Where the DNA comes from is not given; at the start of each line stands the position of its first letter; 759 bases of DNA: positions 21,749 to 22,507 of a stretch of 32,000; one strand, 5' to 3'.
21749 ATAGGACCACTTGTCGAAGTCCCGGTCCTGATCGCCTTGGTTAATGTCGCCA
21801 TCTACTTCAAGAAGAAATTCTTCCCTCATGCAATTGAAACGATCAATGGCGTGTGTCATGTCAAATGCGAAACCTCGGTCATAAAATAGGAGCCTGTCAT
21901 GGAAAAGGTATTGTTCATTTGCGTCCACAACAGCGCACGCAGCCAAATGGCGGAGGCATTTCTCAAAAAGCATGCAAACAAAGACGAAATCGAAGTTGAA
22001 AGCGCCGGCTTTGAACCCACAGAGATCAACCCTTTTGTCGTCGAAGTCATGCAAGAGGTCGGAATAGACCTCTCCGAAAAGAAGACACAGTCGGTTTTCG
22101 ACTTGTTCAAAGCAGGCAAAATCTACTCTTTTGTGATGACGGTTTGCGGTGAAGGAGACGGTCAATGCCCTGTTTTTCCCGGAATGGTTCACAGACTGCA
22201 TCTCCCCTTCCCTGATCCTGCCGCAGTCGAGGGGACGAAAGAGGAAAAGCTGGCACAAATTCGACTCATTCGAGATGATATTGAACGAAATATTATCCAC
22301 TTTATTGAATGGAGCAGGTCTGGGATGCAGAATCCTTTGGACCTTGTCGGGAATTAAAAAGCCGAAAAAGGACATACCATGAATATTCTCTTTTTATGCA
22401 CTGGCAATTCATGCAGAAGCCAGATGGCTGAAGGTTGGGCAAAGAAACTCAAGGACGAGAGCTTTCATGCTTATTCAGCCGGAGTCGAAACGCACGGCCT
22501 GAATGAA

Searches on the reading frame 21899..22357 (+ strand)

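Call 36: search_protein_families(library=pfam, proteins=[window:21899-22357:+])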
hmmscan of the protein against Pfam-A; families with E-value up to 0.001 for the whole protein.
window:21899-22357:+ (152 aa): 1 family
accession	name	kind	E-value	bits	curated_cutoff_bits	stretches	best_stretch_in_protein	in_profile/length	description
PF01451.26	LMWPc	-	8.2e-14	52.5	23.2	1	4-131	1-139/144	Low molecular weight phosphotyrosine protein phosphatase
